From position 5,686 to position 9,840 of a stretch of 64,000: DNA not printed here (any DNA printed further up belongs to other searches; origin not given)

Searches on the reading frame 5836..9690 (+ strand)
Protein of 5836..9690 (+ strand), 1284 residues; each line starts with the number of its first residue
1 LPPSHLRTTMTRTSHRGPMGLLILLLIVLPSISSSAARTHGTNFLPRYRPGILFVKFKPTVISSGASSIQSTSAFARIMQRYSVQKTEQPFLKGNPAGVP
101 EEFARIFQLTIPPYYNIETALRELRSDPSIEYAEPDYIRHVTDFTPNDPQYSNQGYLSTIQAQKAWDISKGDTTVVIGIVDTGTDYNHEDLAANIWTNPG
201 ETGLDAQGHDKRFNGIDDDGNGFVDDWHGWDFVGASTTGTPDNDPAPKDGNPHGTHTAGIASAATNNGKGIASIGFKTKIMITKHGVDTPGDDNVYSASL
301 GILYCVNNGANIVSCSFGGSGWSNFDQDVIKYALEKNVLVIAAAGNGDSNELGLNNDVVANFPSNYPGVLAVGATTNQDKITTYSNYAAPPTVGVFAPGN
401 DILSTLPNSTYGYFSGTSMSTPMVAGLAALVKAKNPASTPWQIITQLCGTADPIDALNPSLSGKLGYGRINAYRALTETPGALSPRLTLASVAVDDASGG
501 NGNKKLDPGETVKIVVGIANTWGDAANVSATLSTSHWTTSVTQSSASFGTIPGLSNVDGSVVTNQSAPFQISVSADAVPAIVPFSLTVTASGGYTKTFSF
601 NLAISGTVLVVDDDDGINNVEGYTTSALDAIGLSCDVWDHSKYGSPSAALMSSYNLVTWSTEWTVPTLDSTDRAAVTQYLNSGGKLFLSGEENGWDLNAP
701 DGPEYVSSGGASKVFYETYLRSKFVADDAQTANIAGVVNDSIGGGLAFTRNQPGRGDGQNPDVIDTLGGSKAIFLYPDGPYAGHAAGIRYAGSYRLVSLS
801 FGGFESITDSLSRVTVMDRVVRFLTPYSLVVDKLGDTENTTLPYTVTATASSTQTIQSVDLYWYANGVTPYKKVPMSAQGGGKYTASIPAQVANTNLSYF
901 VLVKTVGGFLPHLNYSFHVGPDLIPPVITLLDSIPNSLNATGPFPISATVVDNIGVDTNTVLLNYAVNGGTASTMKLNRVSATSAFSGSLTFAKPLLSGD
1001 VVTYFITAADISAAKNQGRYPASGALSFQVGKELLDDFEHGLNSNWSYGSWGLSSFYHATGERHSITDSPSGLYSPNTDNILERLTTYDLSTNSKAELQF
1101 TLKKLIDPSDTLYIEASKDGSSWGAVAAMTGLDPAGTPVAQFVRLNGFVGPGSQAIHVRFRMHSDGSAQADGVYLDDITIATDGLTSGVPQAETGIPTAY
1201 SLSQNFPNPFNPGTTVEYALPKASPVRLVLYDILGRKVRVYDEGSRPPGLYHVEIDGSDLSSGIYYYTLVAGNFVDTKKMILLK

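Call 53: search_protein_families(library=pfam, proteins=[window:5836-9690:+], max_evalue=0.0001)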
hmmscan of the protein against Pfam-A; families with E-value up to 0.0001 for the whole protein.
window:5836-9690:+ (1284 aa): 2 families
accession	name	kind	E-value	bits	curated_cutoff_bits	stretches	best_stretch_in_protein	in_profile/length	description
PF00082.27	Peptidase_S8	-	3.4e-46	158.3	21.8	1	173-468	2-288/288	Subtilase family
PF18962.6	Por_Secre_tail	-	7.8e-07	29.7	27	1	1206-1281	2-74/75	Secretion system C-terminal sorting domain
